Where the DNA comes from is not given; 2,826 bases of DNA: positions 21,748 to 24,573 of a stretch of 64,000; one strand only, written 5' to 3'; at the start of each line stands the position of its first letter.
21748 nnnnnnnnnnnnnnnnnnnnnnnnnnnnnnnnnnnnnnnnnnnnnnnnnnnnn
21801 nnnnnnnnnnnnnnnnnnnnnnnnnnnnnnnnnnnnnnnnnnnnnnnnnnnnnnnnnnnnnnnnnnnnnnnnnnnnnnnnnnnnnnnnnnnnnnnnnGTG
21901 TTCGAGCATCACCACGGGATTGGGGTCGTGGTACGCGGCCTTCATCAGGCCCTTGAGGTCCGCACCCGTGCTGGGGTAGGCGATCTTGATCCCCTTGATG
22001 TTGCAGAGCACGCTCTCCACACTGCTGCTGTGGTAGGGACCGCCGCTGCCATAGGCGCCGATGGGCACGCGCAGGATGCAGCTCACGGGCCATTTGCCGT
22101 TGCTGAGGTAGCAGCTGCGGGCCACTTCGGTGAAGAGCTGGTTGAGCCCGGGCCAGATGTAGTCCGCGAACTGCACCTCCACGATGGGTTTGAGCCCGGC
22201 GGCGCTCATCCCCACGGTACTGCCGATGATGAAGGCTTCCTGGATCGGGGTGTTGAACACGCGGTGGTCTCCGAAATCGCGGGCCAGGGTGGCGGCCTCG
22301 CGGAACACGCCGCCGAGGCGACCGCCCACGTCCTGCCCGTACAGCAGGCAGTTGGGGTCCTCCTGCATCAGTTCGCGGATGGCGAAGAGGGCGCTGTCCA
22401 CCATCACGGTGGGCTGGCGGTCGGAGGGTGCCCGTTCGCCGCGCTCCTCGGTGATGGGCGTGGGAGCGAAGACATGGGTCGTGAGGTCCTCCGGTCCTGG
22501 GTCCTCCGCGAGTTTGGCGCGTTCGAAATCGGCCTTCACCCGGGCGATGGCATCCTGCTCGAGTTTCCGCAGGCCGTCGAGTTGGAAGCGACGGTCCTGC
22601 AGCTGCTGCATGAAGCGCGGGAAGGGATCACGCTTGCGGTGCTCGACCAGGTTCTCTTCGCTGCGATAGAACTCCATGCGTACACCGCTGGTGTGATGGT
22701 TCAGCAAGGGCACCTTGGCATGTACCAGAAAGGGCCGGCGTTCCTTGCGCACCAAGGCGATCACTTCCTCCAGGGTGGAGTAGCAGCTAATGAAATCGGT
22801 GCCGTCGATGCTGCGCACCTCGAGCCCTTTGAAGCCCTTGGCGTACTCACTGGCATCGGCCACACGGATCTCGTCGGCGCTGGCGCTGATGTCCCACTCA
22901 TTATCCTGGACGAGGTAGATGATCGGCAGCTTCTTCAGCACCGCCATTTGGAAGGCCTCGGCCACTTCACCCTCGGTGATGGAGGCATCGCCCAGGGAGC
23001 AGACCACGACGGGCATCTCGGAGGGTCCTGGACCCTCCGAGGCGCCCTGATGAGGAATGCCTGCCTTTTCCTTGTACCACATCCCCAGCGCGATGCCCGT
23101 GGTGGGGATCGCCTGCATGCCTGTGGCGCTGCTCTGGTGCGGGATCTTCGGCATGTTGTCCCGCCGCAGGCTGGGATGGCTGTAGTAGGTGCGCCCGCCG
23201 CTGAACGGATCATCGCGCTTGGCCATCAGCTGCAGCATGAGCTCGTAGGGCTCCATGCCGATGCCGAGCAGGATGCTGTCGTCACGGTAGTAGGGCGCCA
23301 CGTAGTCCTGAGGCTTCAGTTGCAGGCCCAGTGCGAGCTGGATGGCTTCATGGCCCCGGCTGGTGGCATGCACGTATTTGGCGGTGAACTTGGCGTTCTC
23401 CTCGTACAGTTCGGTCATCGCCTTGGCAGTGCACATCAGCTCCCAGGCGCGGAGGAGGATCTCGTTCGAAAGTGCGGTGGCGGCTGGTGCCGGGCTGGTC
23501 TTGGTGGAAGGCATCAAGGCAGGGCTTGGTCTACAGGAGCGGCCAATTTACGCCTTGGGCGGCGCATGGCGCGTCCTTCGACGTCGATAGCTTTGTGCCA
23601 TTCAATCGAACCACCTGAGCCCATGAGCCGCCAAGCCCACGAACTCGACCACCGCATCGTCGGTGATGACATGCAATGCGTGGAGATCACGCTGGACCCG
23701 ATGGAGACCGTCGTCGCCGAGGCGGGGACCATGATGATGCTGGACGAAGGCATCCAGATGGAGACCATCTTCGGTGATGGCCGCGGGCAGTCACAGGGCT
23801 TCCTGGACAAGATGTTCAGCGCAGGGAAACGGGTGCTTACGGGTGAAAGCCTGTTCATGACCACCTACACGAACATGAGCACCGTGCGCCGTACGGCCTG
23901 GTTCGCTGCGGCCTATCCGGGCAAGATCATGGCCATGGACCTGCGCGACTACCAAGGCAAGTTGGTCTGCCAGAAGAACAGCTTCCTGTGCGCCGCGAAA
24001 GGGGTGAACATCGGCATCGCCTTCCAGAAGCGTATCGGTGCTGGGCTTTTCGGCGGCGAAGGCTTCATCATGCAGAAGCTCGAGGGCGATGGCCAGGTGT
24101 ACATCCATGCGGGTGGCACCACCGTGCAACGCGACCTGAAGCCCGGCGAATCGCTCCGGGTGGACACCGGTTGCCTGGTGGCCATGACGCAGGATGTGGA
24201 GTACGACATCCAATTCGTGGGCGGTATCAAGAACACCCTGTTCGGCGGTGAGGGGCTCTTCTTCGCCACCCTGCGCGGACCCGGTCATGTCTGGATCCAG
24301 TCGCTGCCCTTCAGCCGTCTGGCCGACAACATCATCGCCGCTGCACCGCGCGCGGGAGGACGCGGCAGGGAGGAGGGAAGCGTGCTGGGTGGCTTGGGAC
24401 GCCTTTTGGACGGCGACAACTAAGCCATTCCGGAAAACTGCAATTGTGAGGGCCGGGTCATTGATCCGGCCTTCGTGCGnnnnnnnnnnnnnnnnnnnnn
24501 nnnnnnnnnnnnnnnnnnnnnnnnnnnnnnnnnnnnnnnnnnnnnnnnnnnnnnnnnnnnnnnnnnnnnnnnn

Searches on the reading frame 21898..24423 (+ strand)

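Call 38: search_protein_families(library=pfam, proteins=[window:21898-24423:+], max_evalue=0.001)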
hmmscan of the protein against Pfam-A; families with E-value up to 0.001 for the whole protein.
window:21898-24423:+ (841 aa): 1 family
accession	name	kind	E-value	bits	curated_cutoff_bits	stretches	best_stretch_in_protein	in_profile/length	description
PF01987.23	AIM24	-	1.7e-71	240.6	25.7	1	586-803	2-205/205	Mitochondrial biogenesis AIM24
